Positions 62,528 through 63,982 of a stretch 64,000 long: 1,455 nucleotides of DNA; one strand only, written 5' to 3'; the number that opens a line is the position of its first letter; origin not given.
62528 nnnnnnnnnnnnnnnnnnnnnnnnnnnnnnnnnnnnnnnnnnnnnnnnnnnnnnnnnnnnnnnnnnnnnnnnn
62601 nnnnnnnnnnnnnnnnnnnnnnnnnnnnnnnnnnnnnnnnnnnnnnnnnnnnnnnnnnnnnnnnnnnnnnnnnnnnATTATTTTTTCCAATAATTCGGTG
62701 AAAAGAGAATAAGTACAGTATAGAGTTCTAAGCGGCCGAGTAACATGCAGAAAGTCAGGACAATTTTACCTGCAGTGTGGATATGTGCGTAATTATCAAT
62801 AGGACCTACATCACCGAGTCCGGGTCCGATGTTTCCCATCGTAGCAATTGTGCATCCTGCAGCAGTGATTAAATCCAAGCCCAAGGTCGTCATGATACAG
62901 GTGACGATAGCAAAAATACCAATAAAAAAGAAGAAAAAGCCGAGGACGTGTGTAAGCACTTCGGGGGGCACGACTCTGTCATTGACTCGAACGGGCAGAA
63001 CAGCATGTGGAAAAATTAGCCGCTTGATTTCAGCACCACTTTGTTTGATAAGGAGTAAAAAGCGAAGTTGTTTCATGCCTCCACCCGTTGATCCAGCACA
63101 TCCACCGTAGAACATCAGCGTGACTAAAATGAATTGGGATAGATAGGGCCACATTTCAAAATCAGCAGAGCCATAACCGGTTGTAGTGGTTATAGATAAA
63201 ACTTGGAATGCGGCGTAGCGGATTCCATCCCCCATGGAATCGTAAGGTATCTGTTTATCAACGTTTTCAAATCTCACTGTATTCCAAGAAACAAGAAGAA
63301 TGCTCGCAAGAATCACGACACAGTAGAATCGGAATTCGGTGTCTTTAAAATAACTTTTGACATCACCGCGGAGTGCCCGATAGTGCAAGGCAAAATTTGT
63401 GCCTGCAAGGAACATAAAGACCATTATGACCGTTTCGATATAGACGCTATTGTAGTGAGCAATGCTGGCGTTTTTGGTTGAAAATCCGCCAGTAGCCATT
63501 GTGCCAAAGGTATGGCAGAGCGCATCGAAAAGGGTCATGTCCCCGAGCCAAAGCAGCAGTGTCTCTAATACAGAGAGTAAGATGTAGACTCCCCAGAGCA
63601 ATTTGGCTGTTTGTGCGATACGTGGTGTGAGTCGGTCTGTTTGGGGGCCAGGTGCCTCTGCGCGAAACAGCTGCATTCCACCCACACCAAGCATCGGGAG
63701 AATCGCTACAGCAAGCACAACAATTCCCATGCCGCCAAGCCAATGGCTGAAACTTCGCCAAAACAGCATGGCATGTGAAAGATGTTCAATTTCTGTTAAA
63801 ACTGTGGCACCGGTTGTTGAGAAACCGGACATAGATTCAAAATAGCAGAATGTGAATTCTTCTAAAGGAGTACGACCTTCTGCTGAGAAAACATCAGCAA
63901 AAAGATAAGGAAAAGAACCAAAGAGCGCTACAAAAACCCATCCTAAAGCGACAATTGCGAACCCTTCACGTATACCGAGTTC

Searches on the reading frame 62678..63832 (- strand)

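Call 62: search_protein_families(library=pfam, proteins=[window:62678-63832:-], max_evalue=0.001)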
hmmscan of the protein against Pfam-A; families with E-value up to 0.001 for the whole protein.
window:62678-63832:- (384 aa): 1 family
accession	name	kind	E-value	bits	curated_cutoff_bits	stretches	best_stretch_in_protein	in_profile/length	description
PF02386.22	TrkH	-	3e-67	227.7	27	1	1-383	71-501/502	Cation transport protein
